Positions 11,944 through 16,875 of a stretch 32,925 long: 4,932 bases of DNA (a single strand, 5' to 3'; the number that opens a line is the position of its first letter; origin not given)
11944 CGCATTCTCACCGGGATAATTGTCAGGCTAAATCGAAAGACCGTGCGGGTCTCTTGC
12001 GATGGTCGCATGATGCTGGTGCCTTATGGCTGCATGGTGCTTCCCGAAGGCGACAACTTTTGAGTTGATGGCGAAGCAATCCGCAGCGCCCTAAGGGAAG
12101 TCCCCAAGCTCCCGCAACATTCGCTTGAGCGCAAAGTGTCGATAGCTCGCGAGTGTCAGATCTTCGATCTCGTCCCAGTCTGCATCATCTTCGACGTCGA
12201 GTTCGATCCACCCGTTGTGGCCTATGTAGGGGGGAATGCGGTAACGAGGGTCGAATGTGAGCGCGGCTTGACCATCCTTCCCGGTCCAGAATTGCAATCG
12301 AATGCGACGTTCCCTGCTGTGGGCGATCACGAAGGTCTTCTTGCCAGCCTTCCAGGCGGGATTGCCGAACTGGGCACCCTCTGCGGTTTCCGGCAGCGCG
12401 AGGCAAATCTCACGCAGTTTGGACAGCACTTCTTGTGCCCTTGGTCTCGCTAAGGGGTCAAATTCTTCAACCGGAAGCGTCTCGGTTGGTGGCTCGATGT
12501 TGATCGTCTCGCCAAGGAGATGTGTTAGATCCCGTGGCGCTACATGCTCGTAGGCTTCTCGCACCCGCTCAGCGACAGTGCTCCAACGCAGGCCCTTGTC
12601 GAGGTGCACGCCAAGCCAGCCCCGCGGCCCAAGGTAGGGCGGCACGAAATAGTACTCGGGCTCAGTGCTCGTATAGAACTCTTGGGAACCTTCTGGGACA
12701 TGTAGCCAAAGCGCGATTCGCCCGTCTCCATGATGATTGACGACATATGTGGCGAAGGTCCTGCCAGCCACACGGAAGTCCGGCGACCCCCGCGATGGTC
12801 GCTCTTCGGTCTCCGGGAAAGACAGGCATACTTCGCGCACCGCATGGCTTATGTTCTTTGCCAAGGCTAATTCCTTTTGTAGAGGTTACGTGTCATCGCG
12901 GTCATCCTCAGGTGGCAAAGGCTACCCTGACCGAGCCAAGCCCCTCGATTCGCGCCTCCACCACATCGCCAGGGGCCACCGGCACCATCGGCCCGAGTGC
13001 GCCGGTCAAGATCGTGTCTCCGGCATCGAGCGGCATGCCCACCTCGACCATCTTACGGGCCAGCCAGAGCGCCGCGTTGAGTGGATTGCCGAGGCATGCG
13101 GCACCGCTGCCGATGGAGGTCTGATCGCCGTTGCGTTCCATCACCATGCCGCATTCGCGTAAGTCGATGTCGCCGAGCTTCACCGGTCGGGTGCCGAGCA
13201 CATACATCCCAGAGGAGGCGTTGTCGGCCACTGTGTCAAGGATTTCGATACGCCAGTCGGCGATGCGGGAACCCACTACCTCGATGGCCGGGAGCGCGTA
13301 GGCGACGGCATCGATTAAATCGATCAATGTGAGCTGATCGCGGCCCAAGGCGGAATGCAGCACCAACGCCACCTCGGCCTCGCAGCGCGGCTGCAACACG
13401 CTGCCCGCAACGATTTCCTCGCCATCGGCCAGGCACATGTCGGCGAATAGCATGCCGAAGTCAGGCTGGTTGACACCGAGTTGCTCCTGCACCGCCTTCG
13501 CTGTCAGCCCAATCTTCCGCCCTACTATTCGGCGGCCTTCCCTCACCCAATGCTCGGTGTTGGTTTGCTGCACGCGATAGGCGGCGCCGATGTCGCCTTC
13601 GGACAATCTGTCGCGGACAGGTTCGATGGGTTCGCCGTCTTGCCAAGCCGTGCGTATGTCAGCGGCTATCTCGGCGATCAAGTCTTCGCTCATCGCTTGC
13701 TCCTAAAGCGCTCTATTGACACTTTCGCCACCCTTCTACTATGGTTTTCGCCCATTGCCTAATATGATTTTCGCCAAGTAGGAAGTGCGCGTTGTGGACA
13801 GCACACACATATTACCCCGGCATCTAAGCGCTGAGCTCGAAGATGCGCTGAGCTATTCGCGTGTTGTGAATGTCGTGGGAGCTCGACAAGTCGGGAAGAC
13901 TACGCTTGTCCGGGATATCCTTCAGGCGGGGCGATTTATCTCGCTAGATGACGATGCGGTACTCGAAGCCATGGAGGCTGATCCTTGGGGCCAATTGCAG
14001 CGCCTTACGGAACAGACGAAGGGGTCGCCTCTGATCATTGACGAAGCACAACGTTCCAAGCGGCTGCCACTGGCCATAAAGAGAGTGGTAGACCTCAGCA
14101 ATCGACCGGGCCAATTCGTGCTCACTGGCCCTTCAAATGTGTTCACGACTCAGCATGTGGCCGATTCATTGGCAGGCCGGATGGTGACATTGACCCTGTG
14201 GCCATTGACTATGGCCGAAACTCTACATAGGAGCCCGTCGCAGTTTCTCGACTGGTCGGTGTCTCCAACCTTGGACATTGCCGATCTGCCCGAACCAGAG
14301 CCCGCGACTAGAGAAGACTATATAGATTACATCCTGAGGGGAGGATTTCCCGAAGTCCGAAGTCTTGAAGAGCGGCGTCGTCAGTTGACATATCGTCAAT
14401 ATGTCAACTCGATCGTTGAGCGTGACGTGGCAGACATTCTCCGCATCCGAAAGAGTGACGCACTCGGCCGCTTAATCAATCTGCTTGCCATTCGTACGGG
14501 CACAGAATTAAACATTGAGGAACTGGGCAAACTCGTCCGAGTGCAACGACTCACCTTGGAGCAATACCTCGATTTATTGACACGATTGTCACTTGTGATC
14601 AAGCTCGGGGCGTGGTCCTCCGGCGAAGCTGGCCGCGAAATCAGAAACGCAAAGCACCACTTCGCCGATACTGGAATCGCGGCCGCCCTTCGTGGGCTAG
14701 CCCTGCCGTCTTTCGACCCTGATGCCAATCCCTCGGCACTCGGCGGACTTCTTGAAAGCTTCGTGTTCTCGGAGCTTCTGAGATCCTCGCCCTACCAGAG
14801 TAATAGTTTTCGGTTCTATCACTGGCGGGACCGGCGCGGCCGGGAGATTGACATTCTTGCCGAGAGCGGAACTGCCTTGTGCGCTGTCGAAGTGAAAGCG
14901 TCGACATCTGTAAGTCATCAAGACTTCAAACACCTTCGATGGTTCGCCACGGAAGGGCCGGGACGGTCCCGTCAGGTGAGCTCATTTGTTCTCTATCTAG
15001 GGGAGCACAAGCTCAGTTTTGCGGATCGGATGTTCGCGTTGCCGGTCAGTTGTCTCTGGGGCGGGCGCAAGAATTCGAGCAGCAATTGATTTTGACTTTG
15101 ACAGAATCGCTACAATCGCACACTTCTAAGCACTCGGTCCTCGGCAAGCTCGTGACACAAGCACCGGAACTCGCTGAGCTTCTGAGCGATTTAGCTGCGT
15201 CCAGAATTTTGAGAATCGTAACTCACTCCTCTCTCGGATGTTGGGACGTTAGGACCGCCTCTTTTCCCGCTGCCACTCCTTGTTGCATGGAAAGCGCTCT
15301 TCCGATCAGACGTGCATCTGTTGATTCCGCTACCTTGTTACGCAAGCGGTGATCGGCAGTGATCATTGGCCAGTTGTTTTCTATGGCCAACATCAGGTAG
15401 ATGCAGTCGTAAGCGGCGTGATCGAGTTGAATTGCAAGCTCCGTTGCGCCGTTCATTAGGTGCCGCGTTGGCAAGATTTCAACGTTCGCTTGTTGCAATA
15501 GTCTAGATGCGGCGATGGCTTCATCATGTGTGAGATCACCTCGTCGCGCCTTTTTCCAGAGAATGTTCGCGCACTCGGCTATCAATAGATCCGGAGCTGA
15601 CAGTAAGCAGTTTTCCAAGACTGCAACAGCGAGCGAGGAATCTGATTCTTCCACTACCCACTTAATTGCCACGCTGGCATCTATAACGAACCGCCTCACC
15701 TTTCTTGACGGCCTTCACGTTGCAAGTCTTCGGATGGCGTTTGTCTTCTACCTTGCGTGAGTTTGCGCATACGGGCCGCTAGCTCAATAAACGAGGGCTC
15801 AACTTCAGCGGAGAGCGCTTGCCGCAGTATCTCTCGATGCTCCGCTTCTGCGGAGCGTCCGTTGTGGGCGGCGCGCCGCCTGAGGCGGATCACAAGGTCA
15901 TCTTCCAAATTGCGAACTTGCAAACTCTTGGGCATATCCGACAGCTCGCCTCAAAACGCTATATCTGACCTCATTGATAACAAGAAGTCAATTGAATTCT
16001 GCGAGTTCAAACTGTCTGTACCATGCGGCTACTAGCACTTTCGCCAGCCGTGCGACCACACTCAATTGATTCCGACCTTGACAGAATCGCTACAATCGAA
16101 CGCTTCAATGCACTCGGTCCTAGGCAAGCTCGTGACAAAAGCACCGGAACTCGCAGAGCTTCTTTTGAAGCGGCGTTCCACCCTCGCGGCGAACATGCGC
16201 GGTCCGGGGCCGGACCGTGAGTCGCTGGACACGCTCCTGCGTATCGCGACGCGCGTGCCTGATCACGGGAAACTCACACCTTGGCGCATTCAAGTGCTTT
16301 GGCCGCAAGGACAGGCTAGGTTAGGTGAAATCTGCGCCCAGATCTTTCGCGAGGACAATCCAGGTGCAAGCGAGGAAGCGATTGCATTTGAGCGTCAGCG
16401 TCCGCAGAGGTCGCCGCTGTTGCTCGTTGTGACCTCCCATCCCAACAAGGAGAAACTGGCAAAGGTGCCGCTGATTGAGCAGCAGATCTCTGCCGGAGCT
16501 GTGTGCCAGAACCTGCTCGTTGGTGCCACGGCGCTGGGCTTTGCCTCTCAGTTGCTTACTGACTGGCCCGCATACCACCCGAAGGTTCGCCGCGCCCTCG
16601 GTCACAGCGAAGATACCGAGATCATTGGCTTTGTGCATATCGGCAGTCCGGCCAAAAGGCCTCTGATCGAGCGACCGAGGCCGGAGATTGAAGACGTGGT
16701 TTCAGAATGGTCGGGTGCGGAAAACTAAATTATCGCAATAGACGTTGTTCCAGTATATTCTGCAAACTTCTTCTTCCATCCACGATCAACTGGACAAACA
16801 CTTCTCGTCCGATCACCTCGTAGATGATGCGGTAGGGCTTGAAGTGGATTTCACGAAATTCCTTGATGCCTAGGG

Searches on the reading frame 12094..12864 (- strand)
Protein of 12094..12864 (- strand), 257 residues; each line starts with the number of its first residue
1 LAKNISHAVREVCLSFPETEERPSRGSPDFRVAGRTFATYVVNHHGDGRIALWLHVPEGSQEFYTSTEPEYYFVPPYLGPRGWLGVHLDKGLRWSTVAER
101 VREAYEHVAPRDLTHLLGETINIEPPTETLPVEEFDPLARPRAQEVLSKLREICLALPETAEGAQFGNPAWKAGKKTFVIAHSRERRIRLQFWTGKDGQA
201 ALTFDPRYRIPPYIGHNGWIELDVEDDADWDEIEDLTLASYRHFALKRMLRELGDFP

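Call 83: search_protein_families(library=pfam, proteins=[window:12094-12864:-], max_evalue=0.0001)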
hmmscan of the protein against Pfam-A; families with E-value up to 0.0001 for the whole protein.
window:12094-12864:- (257 aa): 2 families
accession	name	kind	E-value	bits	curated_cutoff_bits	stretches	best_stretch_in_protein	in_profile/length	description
PF04237.18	YjbR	-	2.4e-26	92.6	30.1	2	14-106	1-87/88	YjbR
PF08818.16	DUF1801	-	3.8e-05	24.4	27.2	0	144-236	2-80/85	Domain of unknown function (DU1801)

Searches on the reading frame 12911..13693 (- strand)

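Call 83: search_protein_families(library=pfam, proteins=[window:12911-13693:-], max_evalue=0.0001)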
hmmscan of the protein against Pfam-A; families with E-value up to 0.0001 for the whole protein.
window:12911-13693:- (261 aa): 1 family
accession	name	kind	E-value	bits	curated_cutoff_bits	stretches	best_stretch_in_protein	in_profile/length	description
PF01557.24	FAA_hydrolase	-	5.8e-17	62.5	23.9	1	65-257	20-211/214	Fumarylacetoacetate (FAA) hydrolase C-terminal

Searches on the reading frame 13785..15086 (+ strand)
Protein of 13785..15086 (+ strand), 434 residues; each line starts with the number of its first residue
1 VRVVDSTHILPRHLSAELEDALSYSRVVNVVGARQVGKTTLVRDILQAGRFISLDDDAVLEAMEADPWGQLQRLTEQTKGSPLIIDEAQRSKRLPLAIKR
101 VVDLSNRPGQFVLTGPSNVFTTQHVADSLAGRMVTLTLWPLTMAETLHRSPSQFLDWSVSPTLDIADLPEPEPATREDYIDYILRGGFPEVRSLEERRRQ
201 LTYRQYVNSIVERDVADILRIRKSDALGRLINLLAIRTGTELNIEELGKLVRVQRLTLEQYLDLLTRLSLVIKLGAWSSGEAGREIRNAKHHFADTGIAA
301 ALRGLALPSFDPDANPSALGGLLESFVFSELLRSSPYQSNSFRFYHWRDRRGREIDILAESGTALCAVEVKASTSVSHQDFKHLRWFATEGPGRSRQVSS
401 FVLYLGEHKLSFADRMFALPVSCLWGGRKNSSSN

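Call 83: search_protein_families(library=pfam, proteins=[window:13785-15086:+], max_evalue=0.0001)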
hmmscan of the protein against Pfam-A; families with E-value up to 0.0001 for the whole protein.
window:13785-15086:+ (434 aa): 2 families
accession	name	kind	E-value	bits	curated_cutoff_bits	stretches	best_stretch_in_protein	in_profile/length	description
PF13635.12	DUF4143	-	7e-37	127.1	28.1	1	212-373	1-160/160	Domain of unknown function (DUF4143)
PF13173.12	AAA_14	-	2e-23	83.3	27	1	26-147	3-129/129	AAA domain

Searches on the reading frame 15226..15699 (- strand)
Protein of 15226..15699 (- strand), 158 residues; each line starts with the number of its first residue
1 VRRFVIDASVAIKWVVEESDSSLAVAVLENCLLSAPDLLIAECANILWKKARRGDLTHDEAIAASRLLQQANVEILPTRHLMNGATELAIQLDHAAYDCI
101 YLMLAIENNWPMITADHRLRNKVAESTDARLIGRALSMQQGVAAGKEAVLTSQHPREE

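Call 84: search_protein_families(library=pfam, proteins=[window:15226-15699:-], max_evalue=0.0001)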
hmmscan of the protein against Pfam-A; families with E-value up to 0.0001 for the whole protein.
window:15226-15699:- (158 aa): 1 family
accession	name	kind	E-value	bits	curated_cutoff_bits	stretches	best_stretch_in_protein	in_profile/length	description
PF01850.27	PIN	-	4.4e-10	40.7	23.6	1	5-121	2-116/120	PIN domain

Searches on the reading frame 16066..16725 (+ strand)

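Call 83: search_protein_families(library=pfam, proteins=[window:16066-16725:+], max_evalue=0.0001)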
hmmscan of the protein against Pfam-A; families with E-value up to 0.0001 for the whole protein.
window:16066-16725:+ (220 aa): 1 family
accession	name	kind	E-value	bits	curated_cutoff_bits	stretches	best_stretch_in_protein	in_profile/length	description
PF00881.29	Nitroreductase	-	1.3e-17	64.9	23.5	1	47-193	14-166/167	Nitroreductase family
